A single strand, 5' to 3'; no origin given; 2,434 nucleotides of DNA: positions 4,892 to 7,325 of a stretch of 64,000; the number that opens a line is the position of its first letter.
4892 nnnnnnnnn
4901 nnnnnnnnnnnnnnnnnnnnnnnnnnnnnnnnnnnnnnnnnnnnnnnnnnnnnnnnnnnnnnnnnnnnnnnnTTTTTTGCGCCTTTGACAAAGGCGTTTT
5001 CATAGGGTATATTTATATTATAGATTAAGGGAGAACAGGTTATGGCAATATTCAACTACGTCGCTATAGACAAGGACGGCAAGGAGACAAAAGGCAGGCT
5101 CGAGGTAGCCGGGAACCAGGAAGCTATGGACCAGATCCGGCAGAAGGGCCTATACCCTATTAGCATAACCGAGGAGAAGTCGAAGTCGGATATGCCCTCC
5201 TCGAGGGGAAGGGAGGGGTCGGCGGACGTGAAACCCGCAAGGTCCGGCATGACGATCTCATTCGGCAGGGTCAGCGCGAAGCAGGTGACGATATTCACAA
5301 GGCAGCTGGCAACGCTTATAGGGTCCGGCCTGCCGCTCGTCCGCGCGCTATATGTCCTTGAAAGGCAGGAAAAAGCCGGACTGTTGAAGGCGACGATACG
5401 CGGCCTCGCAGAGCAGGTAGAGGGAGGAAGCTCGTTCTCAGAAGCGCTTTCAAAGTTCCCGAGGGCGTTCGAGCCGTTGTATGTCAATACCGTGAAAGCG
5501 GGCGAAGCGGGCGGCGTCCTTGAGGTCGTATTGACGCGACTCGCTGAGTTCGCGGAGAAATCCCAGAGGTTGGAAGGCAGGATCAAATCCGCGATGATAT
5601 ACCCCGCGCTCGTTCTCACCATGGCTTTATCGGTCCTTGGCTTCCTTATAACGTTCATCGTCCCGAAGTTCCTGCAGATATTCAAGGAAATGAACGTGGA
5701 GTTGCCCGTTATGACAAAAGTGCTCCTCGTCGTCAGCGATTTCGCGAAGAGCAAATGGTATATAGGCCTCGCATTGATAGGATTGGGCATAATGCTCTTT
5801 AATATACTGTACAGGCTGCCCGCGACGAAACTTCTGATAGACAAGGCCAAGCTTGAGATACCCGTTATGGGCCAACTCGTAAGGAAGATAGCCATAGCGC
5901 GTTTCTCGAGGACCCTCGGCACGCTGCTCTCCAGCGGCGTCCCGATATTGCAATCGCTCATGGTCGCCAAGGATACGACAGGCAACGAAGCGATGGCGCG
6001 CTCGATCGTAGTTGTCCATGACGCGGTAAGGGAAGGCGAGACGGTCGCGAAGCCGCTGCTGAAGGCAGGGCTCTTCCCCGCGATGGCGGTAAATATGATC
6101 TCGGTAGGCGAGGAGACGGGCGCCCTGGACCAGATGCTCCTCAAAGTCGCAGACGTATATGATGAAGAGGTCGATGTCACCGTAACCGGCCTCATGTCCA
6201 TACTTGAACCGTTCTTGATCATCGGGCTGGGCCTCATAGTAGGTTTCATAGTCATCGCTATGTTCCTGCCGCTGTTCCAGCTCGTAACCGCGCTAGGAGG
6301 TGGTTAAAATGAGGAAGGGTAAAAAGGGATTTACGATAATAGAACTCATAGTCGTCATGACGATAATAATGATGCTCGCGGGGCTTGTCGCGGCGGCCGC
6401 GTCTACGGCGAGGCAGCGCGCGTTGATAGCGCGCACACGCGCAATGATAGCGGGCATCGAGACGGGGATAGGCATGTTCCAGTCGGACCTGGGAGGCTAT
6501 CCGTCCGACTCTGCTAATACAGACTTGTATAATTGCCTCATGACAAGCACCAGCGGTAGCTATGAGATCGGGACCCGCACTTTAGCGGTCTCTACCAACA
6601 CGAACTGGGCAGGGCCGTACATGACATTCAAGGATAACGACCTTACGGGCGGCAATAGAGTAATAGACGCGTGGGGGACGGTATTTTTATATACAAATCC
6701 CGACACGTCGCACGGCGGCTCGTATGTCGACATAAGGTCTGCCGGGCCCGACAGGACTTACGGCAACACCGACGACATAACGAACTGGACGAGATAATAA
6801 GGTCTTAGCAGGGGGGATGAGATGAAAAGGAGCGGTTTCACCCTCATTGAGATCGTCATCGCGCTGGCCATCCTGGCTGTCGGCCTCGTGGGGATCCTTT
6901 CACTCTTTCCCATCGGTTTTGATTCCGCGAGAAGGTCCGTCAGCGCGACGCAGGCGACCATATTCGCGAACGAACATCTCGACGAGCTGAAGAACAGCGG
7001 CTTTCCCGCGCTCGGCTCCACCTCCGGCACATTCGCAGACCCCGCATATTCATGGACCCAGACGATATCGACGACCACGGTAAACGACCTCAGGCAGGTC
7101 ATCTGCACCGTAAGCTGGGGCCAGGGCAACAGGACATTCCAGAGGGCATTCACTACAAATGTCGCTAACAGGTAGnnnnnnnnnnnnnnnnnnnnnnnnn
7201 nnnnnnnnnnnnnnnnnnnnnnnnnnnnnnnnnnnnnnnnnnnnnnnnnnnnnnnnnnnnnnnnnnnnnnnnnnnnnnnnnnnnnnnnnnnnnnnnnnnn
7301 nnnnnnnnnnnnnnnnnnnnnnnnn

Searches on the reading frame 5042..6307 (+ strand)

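Call 16: search_protein_families(library=pfam, proteins=[window:5042-6307:+], max_evalue=0.01)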
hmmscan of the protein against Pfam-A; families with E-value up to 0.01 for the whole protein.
window:5042-6307:+ (421 aa): 1 family
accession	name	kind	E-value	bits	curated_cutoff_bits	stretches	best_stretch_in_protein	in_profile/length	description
PF00482.28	T2SSF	-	1.1e-58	197.1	25.2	2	85-208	1-125/125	Type II secretion system (T2SS), protein F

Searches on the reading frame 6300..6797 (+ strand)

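Call 16: search_protein_families(library=pfam, proteins=[window:6300-6797:+], max_evalue=0.01)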
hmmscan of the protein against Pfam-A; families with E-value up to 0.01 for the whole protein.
window:6300-6797:+ (165 aa): 2 families
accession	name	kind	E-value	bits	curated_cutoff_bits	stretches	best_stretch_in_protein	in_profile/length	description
PF08334.16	T2SSG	-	1.6e-08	35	21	1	39-163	7-108/108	Type II secretion system (T2SS), protein G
PF07963.17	N_methyl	-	2.4e-07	30.5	21.2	1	5-30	1-26/27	Prokaryotic N-terminal methylation motif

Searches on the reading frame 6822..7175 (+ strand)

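Call 16: search_protein_families(library=pfam, proteins=[window:6822-7175:+], max_evalue=0.01)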
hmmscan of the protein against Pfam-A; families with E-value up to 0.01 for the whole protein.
window:6822-7175:+ (117 aa): 2 families
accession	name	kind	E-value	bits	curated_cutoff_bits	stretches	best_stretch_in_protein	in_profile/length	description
PF07963.17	N_methyl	-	1.3e-07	31.3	21.2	1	2-26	3-27/27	Prokaryotic N-terminal methylation motif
PF02501.22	T2SSI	-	0.0028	18.2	25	1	43-98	5-63/80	Type II secretion system (T2SS), protein I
